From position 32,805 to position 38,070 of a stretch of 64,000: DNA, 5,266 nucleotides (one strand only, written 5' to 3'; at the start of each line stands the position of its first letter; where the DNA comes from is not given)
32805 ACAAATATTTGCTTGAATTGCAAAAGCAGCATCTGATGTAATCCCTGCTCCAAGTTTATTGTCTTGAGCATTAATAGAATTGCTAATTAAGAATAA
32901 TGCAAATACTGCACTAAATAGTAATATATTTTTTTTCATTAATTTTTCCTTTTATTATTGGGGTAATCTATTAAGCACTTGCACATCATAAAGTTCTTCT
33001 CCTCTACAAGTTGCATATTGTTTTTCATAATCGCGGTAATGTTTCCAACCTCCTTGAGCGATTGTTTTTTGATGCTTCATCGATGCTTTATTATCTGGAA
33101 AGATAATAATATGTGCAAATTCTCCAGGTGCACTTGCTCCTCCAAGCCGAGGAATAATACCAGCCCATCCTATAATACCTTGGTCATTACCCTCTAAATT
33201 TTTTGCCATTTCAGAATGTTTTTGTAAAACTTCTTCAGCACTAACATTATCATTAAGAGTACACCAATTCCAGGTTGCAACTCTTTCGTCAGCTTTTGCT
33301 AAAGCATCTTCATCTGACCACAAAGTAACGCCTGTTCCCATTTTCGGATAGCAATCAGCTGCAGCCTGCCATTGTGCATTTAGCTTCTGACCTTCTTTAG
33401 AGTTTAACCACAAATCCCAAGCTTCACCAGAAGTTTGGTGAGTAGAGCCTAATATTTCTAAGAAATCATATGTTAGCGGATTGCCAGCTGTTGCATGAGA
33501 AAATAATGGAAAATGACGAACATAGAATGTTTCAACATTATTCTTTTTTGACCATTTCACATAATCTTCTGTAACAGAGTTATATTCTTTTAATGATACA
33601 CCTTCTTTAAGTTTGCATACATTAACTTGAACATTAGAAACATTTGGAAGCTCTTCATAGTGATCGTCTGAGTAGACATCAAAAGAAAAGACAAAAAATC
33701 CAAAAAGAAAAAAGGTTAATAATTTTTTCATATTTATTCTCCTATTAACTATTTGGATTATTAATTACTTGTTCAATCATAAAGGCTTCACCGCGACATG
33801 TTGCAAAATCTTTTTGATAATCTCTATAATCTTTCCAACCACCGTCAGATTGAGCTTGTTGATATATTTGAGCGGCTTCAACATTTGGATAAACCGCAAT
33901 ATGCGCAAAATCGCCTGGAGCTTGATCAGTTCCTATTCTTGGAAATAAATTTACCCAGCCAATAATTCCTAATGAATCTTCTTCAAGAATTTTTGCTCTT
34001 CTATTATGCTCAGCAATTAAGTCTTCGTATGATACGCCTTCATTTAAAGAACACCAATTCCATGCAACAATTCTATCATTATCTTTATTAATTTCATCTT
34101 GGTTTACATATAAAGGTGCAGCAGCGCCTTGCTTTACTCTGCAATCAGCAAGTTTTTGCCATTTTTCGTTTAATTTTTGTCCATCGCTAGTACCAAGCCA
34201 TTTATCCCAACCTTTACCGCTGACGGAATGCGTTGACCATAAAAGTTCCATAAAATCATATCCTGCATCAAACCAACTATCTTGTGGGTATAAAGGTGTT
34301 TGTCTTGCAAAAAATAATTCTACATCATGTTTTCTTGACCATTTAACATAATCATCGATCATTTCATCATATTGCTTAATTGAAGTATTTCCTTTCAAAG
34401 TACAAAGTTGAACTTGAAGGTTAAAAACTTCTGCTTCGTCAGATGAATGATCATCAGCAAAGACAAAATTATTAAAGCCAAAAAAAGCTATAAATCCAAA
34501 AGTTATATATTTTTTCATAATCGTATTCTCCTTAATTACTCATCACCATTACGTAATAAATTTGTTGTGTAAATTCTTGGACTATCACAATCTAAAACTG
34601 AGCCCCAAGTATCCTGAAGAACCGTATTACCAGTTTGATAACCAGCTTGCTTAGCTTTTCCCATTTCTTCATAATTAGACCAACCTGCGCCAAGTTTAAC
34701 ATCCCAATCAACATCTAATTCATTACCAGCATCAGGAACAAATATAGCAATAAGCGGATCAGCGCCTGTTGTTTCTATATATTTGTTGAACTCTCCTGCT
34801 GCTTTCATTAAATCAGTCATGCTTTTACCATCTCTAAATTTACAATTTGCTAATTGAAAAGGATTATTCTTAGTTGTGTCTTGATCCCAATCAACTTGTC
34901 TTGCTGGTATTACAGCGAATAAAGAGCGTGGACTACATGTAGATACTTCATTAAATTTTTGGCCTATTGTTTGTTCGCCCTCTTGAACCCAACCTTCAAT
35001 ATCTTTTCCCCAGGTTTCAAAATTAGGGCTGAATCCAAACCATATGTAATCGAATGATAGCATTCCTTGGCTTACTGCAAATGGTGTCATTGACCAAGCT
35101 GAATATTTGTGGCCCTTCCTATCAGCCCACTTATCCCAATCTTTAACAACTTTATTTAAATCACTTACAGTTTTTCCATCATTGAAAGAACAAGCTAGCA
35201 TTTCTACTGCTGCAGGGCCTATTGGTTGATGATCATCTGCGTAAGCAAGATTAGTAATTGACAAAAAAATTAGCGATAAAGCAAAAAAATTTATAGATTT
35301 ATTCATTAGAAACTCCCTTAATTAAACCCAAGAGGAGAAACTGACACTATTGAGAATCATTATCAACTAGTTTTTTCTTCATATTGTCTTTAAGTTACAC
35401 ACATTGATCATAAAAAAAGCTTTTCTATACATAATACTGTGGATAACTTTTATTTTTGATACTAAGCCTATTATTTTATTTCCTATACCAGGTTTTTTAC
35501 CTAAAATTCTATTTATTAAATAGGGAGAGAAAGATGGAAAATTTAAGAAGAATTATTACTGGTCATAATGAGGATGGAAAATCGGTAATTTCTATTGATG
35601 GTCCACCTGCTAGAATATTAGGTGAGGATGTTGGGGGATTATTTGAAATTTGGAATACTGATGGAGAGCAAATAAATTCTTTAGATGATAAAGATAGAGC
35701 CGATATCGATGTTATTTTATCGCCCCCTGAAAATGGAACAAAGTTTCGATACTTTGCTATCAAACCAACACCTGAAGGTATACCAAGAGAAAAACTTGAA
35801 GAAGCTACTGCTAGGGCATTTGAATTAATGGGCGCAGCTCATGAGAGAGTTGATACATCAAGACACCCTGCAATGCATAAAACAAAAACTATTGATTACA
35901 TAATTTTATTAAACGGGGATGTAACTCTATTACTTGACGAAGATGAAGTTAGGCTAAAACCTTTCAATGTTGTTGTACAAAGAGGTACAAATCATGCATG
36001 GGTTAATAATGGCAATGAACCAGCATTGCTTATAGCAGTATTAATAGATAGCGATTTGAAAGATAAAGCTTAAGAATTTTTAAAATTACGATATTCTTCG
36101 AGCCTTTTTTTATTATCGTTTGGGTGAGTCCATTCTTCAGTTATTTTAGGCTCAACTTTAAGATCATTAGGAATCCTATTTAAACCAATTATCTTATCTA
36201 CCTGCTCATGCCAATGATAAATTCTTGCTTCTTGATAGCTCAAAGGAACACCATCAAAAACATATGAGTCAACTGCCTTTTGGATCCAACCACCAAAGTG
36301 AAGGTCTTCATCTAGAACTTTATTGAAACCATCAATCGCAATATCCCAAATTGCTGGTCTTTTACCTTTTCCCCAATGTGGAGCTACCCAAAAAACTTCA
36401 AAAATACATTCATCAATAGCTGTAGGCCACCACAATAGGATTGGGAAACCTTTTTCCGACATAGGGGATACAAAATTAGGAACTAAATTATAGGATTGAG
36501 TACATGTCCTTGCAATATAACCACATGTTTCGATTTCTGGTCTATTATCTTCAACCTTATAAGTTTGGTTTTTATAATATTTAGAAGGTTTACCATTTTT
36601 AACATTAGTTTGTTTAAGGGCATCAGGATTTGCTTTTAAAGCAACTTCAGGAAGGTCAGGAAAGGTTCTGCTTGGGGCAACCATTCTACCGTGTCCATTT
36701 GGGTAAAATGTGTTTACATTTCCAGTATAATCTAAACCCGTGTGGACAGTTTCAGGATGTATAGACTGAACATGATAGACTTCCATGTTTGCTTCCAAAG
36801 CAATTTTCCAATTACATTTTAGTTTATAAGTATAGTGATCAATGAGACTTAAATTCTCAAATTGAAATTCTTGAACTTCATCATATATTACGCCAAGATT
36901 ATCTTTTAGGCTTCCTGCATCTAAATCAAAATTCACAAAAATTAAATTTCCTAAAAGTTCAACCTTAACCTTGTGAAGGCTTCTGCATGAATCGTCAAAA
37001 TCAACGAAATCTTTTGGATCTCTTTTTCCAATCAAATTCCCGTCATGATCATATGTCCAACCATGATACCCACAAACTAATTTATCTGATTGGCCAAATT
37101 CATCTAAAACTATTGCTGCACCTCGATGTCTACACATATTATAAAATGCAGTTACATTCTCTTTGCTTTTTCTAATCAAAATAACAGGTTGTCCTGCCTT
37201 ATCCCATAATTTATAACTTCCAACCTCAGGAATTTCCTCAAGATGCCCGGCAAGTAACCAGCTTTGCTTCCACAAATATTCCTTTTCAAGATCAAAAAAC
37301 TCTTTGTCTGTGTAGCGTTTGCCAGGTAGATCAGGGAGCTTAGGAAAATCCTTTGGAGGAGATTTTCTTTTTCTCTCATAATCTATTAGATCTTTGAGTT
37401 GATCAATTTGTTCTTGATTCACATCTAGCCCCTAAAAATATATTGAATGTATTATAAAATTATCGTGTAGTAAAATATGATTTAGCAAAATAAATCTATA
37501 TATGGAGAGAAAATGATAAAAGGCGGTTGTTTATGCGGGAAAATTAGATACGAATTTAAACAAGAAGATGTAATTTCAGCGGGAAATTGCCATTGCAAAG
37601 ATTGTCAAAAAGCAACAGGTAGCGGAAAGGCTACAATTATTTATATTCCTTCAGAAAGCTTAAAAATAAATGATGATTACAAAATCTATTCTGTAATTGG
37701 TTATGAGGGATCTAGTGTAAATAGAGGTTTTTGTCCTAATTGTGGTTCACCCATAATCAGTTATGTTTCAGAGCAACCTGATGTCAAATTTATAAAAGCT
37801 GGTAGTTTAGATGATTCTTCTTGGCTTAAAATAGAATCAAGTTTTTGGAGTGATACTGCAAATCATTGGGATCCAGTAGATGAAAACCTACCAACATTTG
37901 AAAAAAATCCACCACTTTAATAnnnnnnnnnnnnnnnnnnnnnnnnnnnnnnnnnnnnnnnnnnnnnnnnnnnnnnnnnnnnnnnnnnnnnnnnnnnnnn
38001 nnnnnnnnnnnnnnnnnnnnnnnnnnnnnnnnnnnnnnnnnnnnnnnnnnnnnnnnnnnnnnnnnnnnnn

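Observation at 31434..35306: Tandem array of five secreted, internally duplicated alpha+beta proteins of an unrecognised family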

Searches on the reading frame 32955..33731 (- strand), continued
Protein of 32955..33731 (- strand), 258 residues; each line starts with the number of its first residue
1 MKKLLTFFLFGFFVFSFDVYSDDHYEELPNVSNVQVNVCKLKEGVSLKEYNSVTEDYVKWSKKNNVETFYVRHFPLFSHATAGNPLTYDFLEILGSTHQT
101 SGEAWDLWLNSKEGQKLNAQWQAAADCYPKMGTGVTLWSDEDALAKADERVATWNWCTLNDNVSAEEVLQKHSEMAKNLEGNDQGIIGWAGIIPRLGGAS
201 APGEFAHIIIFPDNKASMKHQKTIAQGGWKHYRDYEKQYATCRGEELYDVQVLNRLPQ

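Call 71: find_related_loci(query=P0077, collection=metagenome_contigs, flank=8000)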
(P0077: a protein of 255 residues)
Query P0077 (255 aa) in metagenome_contigs; peptide patterns used: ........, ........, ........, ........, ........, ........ (x = any residue, [..] = any of these).
113 stretches matched a pattern; 1 encode a relative of the query (tblastn E <= 1e-3); 1 distinct loci.
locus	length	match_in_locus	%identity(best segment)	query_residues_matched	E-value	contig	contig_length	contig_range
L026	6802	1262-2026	95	1-255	3e-168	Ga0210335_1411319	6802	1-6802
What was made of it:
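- Tried and rejected: The single metagenome scan returned one locus only (call 71).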

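Call 77: search_protein_families(library=pfam, proteins=[L015:4164-5342:+, L015:5336-8506:+, L019:4017-5120:+, L019:5110-8205:+, L013:8888-9787:+, L013:10795-11451:-, L016:7147-8781:-, L016:3298-4848:+, L015:8867-9472:-, L010:6934-7323:-], max_evalue=0.0001)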
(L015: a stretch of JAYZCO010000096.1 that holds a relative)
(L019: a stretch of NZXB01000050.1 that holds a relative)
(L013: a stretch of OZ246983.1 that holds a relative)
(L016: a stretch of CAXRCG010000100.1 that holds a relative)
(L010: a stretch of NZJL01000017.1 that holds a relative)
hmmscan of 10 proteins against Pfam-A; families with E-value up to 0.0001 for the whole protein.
L015:4164-5342:+ (392 aa): 2 families
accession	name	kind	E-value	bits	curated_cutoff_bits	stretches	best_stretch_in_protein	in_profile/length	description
PF13437.12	HlyD_3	-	2.8e-09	38.1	22.2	1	212-307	5-106/106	HlyD family secretion protein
PF16576.10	HlyD_D23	-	7.8e-05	22.5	30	0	179-301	85-204/214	Barrel-sandwich domain of CusB or HlyD membrane-fusion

L015:5336-8506:+ (1056 aa): 1 family
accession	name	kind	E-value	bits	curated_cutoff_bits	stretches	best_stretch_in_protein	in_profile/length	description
PF00873.25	ACR_tran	-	6e-153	511.3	28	1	19-1035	2-1017/1021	AcrB/AcrD/AcrF family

L019:4017-5120:+ (367 aa): 0 families

L019:5110-8205:+ (1031 aa): 3 families
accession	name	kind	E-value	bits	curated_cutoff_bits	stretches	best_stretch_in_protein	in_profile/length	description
PF00873.25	ACR_tran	-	3.1e-228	760.6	28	1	18-1016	2-1020/1021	AcrB/AcrD/AcrF family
PF03176.21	MMPL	-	9.9e-11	41.6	20.5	1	347-508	143-306/333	MMPL family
PF02355.23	SecD_SecF_C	-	3.1e-07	30.4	20.5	0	861-1018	34-188/189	Protein export membrane protein SecD/SecF, C-terminal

L013:8888-9787:+ (299 aa): 1 family
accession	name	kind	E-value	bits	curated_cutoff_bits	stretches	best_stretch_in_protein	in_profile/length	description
PF00892.27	EamA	-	3.3e-30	105.6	28.2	2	163-297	3-134/135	EamA-like transporter family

L013:10795-11451:- (218 aa): 2 families
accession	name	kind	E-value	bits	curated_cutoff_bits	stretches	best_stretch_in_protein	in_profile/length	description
PF05988.18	DUF899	-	1e-73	248.1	27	1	3-216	4-208/224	Bacterial protein of unknown function (DUF899)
PF00578.27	AhpC-TSA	-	3e-05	24.4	26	1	74-146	30-100/124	AhpC/TSA family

L016:7147-8781:- (544 aa): 5 families
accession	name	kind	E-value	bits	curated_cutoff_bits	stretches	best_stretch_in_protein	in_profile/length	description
PF05199.19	GMC_oxred_C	-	7.8e-27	95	24.6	1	410-528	1-139/139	GMC oxidoreductase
PF00732.25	GMC_oxred_N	-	5.2e-16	59.5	23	1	197-319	103-218/218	GMC oxidoreductase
PF01266.30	DAO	-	1.5e-11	44.9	27.9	1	17-72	1-54/353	FAD dependent oxidoreductase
PF00890.30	FAD_binding_2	-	1.4e-07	31.5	20.4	0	17-53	1-37/414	FAD binding domain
PF13450.12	NAD_binding_8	-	8.8e-06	26.3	21.9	1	20-74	1-54/68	NAD(P)-binding Rossmann-like domain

L016:3298-4848:+ (516 aa): 1 family
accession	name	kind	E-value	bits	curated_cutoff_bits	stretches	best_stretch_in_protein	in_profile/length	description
PF00171.27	Aldedh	-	6.4e-88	295.7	23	1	41-483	25-461/461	Aldehyde dehydrogenase family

L015:8867-9472:- (201 aa): 1 family
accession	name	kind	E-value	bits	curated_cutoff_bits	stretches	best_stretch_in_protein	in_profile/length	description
PF04832.17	SOUL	-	5.4e-41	140.9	27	1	31-193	1-171/173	SOUL heme-binding protein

L010:6934-7323:- (129 aa): 0 families

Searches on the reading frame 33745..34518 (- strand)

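Call 3: search_protein_families(library=pfam, proteins=[window:33745-34518:-], max_evalue=10)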
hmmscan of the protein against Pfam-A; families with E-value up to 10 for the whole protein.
window:33745-34518:- (257 aa): 0 families

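Call 4: search_protein_families(library=ncbifam, proteins=[window:33745-34518:-], max_evalue=10)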
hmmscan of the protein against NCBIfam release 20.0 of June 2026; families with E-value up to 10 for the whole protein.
window:33745-34518:- (257 aa): 1 family
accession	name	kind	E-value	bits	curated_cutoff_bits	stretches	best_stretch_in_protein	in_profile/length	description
NF053802.1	FPM13_fam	exception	0.015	15.4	210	1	7-60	6-58/113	FPM13 family metalloprotein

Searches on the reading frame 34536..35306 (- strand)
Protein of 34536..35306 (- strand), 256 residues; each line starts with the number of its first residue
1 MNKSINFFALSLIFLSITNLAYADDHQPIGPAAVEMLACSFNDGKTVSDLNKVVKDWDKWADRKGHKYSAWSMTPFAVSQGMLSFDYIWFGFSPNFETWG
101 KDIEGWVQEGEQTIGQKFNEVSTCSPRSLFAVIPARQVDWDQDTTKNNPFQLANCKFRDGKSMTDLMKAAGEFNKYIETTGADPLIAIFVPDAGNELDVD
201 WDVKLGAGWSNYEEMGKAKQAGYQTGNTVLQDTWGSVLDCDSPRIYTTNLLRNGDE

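Call 3: search_protein_families(library=pfam, proteins=[window:34536-35306:-], max_evalue=10)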
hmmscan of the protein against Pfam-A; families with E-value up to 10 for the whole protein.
window:34536-35306:- (256 aa): 1 family
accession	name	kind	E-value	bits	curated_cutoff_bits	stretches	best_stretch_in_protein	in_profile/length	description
PF22942.1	DUF7025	-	0.2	12.4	27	1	79-166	7-91/100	Domain of unknown function (DUF7025)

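Call 4: search_protein_families(library=ncbifam, proteins=[window:34536-35306:-], max_evalue=10)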
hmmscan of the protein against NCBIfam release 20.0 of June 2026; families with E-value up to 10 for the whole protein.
window:34536-35306:- (256 aa): 0 families

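Call 10: find_homologous_proteins(query=window:34536-35306:-)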
Query window:34536-35306:- (256 aa): 7 proteins with E <= 0.001 among 168 candidates.
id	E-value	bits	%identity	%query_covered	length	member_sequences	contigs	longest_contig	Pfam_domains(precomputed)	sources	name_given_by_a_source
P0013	1.4e-158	544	89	100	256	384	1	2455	-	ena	-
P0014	1.9e-139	482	81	98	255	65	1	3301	-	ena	-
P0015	1.3e-114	400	67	97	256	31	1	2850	-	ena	-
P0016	1.6e-111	390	89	72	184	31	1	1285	-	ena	-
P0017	2.5e-72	261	76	57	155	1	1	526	-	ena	-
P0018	2.2e-48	183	86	36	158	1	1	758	PF07662.19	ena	-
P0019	1.5e-20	92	65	32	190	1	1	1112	-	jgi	jgi:hypothetical protein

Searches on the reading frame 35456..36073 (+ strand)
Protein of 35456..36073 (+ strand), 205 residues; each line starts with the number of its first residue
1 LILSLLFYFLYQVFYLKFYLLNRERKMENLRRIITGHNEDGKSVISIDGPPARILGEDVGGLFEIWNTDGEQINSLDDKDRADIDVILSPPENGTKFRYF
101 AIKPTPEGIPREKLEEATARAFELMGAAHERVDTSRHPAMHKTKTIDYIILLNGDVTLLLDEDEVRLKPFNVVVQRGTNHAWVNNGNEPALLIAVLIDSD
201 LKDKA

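Call 25: search_protein_families(library=pfam, proteins=[window:35456-36073:+], max_evalue=0.001)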
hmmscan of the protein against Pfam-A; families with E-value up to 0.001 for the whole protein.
window:35456-36073:+ (205 aa): 1 family
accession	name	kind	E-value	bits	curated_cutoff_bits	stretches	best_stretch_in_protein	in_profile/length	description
PF07883.17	Cupin_2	-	6e-06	26.3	27.2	1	140-195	13-69/70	Cupin domain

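Call 55: search_protein_families(library=ncbifam, proteins=[window:35456-36073:+], max_evalue=0.00001)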
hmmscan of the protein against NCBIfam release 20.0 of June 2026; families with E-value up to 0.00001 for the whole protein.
window:35456-36073:+ (205 aa): 0 families

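Call 86: search_solved_structures(query=window:35534-36070:+, max_evalue=1)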
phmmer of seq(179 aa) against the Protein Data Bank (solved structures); distinct sequences matched with E-value up to 1: 6.
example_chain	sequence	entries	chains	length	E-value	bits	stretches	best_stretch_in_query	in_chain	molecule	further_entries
3es1_A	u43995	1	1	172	1.1e-13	54.7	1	110-173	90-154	Cupin 2, conserved barrel domain protein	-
8x0u_A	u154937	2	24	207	1.5e-09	41.1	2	113-172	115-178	Cupin conserved barrel domain protein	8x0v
7dww_B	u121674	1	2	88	0.00025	24.2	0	5-41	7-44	msDPBB_sym2 protein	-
3s8j_A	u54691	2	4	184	0.097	15.7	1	16-89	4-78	Latex serine proteinase inhibitor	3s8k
3u0i_A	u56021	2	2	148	0.22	14.6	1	32-95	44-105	probable FAD-binding, putative uncharacterized protein | Putative uncharacterized protein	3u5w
6y24_A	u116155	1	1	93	0.81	12.7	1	41-90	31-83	Far upstream element-binding protein 1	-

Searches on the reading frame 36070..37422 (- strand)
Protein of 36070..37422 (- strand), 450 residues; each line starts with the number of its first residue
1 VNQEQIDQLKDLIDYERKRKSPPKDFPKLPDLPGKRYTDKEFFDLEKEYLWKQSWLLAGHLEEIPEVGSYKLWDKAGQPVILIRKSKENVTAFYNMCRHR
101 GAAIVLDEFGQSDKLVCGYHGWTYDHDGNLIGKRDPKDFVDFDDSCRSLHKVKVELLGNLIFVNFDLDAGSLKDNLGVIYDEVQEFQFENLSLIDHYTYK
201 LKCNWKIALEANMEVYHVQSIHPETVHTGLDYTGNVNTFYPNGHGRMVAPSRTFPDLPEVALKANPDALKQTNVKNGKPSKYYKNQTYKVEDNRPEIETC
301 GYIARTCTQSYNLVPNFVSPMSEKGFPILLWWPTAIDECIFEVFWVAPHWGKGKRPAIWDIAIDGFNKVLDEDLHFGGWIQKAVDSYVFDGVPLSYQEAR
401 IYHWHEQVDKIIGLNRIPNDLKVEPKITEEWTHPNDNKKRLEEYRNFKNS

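Call 25: search_protein_families(library=pfam, proteins=[window:36070-37422:-], max_evalue=0.001)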
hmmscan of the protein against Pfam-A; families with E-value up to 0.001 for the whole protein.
window:36070-37422:- (450 aa): 2 families
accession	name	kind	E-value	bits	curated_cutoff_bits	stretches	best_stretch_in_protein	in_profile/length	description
PF00848.25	Ring_hydroxyl_A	-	1.5e-22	81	24.9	1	188-412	1-206/208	Ring hydroxylating alpha subunit (catalytic domain)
PF00355.32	Rieske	-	5.3e-15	55.5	20.3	1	54-137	1-82/88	Rieske [2Fe-2S] domain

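Call 55: search_protein_families(library=ncbifam, proteins=[window:36070-37422:-], max_evalue=0.00001)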
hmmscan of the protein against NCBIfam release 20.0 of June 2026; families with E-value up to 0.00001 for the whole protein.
window:36070-37422:- (450 aa): 6 families
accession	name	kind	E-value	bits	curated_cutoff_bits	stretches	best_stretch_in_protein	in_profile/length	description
NF058607.1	GlBtMonoOxGbcA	equivalog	1.1e-42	146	670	1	31-232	32-232/420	glycine betaine monooxygenase oxygenase subunit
TIGR03228.1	anthran_1_2_A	equivalog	4.7e-28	98.1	671.9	1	37-228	21-219/438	anthranilate 1,2-dioxygenase large subunit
TIGR03229.1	benzo_1_2_benA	equivalog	3.2e-25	88.9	780.95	1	36-224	20-217/433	benzoate 1,2-dioxygenase large subunit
NF042946.1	3PPDioc_HcaE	equivalog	3.6e-23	82.3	830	1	36-226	20-218/450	3-phenylpropionate/cinnamic acid dioxygenase subunit alpha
NF041684.1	ant_diox_AndAc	equivalog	1.7e-22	79.6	750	1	33-222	24-222/418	anthranilate 1,2-dioxygenase large subunit AndAc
NF052579.1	BetMthstMoxSdmAMthl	equivalog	5.4e-06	25.6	600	1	77-130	39-91/351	4beta-methylsterol monooxygenase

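Call 57: search_solved_structures(query=window:36070-37422:-, max_evalue=0.001)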
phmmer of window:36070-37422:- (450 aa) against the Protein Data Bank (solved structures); distinct sequences matched with E-value up to 0.001: 34.
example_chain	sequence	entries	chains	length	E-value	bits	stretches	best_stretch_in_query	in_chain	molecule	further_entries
9jp5_A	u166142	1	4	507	1.4e-27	100.1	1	32-230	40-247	Phthalate 3,4-dioxygenase alpha subunit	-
6y9c_A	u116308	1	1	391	2e-26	96.3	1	23-224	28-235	Carnitine monooxygenase oxygenase subunit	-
3gzx_A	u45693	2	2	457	2.3e-26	96.1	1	32-221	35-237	Biphenyl dioxygenase subunit alpha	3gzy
6y8j_A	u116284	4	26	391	2.7e-26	95.8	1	23-224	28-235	Carnitine monooxygenase oxygenase subunit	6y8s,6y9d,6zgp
1wql_A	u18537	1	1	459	6.8e-26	94.5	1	35-219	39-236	iron-sulfur protein large subunit of cumene dioxygenase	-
3en1_A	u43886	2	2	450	1.1e-25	93.8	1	35-220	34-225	Benzene 1,2-dioxygenase subunit alpha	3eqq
1uli_A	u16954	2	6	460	3.8e-25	92.1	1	33-220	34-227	biphenyl dioxygenase large subunit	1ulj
3n0q_A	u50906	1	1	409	2.1e-24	89.6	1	36-228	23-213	Putative aromatic-ring hydroxylating dioxygenase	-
3vca_A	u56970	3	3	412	5.6e-24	88.2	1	36-225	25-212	Ring-hydroxylating dioxygenase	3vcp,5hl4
4qup_A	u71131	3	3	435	6.3e-24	88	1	36-225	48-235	Monoxygenase; demethylase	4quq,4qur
7vju_A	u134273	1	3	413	8.8e-24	87.6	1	33-223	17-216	Rieske (2Fe-2S) domain protein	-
2xsh_A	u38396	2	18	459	1.1e-23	87.2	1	35-219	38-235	BIPHENYL DIOXYGENASE SUBUNIT ALPHA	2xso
5aeu_A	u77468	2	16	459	1.1e-23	87.2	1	35-219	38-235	BIPHENYL DIOXYGENASE SUBUNIT ALPHA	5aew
2xr8_A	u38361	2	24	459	1.1e-23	87.2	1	35-219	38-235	BIPHENYL DIOXYGENASE SUBUNIT ALPHA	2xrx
2yfi_A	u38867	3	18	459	1.1e-23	87.2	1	35-219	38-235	BIPHENYL DIOXYGENASE SUBUNIT ALPHA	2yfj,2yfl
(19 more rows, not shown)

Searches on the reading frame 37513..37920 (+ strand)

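Call 25: search_protein_families(library=pfam, proteins=[window:37513-37920:+], max_evalue=0.001)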
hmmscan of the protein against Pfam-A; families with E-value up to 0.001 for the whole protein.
window:37513-37920:+ (135 aa): 1 family
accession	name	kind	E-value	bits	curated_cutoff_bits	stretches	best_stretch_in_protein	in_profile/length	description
PF04828.22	GFA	-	7.5e-27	94.1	24.3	1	1-113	1-113/115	Glutathione-dependent formaldehyde-activating enzyme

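Call 55: search_protein_families(library=ncbifam, proteins=[window:37513-37920:+], max_evalue=0.00001)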
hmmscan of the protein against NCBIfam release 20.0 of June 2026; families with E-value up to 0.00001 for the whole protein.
window:37513-37920:+ (135 aa): 0 families
